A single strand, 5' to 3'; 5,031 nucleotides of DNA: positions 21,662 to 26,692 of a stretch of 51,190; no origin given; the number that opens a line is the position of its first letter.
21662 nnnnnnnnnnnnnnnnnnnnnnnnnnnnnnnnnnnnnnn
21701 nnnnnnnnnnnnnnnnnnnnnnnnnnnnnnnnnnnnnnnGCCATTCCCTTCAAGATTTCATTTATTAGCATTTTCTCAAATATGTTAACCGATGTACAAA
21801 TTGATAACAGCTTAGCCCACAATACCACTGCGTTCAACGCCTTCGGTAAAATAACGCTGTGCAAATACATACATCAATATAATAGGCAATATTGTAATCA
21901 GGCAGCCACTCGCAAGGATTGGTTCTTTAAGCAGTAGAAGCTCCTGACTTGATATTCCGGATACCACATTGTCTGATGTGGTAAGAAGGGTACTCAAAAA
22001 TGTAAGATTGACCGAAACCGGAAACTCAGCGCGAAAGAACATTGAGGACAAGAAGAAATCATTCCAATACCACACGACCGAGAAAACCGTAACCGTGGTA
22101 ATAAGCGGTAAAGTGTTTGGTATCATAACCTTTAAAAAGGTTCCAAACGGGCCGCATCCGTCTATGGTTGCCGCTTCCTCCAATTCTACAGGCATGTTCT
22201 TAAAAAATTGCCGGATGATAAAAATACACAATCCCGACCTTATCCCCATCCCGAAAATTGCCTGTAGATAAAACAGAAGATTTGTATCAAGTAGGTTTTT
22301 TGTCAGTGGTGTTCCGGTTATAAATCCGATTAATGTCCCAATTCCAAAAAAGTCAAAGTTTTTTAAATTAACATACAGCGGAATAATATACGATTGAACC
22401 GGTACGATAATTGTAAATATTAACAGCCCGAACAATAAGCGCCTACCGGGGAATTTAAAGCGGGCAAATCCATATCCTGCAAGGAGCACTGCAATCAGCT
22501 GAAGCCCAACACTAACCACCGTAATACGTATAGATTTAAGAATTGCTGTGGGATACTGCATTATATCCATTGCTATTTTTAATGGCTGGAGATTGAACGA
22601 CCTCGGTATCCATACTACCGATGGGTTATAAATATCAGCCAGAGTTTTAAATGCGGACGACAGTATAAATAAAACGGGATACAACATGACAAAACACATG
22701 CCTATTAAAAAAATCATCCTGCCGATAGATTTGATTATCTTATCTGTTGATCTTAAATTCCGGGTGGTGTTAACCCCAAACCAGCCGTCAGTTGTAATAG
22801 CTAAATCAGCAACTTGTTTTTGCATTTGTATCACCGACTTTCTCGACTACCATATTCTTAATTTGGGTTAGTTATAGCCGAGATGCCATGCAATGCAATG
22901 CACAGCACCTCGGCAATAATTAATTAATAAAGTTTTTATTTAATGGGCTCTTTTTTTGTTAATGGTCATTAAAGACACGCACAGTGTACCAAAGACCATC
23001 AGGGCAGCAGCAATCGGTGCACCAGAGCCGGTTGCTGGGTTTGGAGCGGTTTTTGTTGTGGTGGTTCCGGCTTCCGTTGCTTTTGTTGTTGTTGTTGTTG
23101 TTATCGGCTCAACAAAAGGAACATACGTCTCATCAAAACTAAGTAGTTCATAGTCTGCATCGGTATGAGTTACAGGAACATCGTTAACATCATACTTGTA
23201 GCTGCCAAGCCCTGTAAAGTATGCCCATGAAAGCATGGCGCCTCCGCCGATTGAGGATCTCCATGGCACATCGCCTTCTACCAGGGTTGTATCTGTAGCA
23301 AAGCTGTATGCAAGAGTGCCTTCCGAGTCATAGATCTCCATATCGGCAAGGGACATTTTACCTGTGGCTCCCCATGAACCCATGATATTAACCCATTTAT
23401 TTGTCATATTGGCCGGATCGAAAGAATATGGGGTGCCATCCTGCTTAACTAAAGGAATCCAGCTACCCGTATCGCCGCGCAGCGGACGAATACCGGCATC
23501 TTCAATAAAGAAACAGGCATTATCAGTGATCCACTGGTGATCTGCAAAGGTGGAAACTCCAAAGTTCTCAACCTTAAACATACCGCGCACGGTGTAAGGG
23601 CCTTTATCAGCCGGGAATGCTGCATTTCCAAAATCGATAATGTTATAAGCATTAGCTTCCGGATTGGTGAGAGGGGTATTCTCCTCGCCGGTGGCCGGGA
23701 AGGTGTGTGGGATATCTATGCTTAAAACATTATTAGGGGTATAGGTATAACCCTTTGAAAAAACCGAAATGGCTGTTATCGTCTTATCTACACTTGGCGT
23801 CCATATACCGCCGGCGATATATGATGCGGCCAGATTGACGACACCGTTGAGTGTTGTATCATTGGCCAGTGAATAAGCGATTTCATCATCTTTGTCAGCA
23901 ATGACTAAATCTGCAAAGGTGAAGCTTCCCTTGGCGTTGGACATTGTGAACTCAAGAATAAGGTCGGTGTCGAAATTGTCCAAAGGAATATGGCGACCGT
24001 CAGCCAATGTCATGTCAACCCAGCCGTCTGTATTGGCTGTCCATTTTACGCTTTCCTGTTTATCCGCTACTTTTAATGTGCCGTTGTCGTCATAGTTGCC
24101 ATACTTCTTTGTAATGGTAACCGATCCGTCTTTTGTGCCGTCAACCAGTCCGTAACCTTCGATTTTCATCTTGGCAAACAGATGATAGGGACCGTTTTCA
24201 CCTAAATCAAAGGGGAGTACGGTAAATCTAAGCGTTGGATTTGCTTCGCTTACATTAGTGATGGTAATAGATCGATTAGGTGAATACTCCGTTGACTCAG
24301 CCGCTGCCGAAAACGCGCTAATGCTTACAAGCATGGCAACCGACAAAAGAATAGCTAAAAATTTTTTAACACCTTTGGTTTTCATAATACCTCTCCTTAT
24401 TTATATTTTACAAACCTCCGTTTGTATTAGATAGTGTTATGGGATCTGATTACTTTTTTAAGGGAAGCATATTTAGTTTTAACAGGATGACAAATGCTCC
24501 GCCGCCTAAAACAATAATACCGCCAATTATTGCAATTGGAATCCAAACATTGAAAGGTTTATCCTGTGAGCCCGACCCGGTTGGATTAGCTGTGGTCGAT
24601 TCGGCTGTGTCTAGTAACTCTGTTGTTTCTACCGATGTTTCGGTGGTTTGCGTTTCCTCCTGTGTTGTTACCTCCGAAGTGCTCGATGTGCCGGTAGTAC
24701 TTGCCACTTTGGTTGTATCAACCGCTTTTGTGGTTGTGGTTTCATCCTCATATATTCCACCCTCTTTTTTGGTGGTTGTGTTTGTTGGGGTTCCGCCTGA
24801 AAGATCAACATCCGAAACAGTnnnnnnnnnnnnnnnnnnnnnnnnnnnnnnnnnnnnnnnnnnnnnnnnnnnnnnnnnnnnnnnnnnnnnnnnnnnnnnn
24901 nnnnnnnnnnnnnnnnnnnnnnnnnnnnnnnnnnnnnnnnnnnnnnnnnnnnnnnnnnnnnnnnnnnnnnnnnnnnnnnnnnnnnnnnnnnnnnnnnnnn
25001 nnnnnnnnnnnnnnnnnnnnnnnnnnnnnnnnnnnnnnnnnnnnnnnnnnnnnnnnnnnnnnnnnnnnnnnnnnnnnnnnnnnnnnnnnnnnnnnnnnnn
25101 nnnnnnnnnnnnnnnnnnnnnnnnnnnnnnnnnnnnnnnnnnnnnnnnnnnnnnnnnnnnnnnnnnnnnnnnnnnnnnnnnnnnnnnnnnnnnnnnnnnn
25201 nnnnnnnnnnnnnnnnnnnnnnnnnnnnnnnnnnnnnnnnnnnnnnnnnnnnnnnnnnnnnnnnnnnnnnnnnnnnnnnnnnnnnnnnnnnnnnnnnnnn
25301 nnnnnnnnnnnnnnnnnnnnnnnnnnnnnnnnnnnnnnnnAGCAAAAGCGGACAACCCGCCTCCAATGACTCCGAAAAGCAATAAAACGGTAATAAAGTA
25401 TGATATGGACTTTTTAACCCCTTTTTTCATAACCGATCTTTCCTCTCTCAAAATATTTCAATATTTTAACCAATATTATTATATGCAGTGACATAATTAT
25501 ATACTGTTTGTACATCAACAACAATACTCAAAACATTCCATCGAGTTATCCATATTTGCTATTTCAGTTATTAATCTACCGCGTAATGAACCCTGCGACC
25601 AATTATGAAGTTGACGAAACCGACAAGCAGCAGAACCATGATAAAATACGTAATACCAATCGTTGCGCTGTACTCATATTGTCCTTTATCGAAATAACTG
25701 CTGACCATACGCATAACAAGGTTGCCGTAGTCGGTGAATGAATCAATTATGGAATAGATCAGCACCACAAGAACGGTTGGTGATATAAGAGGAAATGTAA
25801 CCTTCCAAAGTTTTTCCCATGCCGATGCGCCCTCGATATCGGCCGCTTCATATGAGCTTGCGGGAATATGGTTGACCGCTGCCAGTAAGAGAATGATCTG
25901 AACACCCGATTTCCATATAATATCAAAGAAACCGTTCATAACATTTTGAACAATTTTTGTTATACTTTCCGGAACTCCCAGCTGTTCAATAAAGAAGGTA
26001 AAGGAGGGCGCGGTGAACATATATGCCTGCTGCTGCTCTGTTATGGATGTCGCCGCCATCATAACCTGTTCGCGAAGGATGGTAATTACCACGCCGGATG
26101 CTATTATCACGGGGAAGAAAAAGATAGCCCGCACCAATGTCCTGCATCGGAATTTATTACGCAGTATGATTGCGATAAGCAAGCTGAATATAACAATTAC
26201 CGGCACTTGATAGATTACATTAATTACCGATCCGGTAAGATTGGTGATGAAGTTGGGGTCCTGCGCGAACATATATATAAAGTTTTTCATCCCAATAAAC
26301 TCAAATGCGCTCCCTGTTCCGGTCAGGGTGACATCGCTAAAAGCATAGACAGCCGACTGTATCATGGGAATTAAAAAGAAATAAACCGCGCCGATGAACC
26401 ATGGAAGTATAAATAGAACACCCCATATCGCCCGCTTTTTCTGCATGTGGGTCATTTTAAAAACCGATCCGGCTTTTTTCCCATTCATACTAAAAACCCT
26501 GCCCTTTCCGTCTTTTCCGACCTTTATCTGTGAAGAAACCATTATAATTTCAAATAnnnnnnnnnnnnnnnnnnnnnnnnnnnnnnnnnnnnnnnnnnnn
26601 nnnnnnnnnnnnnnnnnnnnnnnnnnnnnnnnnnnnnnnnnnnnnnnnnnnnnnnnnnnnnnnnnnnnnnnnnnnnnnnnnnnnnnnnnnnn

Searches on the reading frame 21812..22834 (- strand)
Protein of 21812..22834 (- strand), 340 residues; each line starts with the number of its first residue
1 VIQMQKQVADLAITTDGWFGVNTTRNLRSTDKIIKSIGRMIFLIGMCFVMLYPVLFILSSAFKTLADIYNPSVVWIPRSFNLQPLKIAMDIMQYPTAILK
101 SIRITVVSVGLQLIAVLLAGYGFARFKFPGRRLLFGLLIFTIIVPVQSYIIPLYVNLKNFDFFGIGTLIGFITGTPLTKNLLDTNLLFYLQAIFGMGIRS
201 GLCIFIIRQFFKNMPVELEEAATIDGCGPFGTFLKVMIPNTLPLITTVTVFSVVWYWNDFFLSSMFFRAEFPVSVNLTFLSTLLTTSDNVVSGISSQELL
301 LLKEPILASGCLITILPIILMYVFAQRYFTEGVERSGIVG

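Call 8: search_protein_families(library=pfam, proteins=[window:21812-22834:-], max_evalue=0.001)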
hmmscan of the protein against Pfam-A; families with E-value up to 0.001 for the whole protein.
window:21812-22834:- (340 aa): 1 family
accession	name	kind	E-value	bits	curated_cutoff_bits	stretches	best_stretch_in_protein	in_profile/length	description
PF00528.27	BPD_transp_1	-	5.4e-13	49.5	26.4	1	118-331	3-180/184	Binding-protein-dependent transport system inner membrane component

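Call 53: search_protein_families(library=ncbifam, proteins=[window:21812-22834:-], max_evalue=0.001)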
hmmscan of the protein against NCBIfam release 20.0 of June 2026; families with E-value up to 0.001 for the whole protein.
window:21812-22834:- (340 aa): 6 families
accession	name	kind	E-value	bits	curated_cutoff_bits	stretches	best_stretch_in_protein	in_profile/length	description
NF008231.0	PRK10998.1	equivalog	2.7e-13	50.2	261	1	97-338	84-294/296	maltose ABC transporter permease MalG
NF008210.0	PRK10973.1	equivalog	2.9e-12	46.9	297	1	200-333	155-276/281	sn-glycerol-3-phosphate ABC transporter permease UgpE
NF040932.1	ABC_arch_GlcU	equivalog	3.4e-11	43.3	340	1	43-334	9-265/272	glucose ABC transporter permease GlcU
NF006939.0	PRK09421.1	equivalog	3.7e-06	26.5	262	1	96-252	10-157/230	molybdate ABC transporter permease subunit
TIGR01581.1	Mo_ABC_porter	hypoth_equivalog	5.1e-06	26.1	210.3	1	95-250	20-165/225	ABC transporter permease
NF008232.0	PRK10999.1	equivalog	0.00082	18.2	392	0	207-265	394-452/520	maltose ABC transporter permease MalF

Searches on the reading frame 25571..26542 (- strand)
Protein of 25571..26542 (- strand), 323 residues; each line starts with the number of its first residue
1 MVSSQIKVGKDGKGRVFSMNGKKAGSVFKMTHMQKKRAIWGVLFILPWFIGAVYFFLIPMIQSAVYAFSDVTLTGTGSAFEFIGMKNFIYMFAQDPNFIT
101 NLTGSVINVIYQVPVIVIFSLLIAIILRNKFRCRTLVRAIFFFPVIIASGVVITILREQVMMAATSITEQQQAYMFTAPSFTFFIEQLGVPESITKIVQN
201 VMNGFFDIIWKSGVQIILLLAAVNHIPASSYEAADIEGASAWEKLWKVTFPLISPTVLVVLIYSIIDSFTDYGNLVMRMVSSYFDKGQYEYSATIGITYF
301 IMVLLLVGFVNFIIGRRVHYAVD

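Call 8: search_protein_families(library=pfam, proteins=[window:25571-26542:-], max_evalue=0.001)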
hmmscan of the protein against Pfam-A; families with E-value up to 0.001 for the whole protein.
window:25571-26542:- (323 aa): 1 family
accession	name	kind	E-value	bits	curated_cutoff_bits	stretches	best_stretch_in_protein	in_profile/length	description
PF00528.27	BPD_transp_1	-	5.9e-06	26.6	26.4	1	98-314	15-171/184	Binding-protein-dependent transport system inner membrane component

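Call 53: search_protein_families(library=ncbifam, proteins=[window:25571-26542:-], max_evalue=0.001)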
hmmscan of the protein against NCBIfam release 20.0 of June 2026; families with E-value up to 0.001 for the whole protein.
window:25571-26542:- (323 aa): 10 families
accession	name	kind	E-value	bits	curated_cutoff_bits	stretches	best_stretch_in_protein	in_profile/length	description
NF007852.0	PRK10561.1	equivalog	4.8e-10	39.7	335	1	41-271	14-229/295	sn-glycerol-3-phosphate ABC transporter permease UgpA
TIGR00969.1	3a0106s02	subfamily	2.2e-09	37.2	240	1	228-282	171-223/272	sulfate ABC transporter permease subunit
NF040932.1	ABC_arch_GlcU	equivalog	2.6e-07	30.6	340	1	216-272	149-205/272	glucose ABC transporter permease GlcU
TIGR02140.1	permease_CysW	equivalog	3e-06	26.9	329.1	0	84-182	32-133/261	sulfate ABC transporter permease subunit CysW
NF006939.0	PRK09421.1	equivalog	4.7e-05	22.9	262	0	104-276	18-169/230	molybdate ABC transporter permease subunit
TIGR03262.1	PhnU2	equivalog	4.7e-05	22.2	593.25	1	77-273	32-206/546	putative 2-aminoethylphosphonate ABC transporter permease subunit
TIGR02141.1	modB_ABC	equivalog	6.4e-05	22.7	182.6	0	219-277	99-157/208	molybdate ABC transporter permease subunit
TIGR02139.1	permease_CysT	equivalog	0.00022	20.9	246.1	0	90-277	40-209/265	sulfate ABC transporter permease subunit CysT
NF008208.0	PRK10971.1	equivalog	0.00022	20.8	415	0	117-277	75-217/277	sulfate/thiosulfate ABC transporter permease CysT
NF008196.0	PRK10952.1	equivalog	0.00059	18.8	439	1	135-311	151-313/356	glycine betaine/L-proline ABC transporter permease ProW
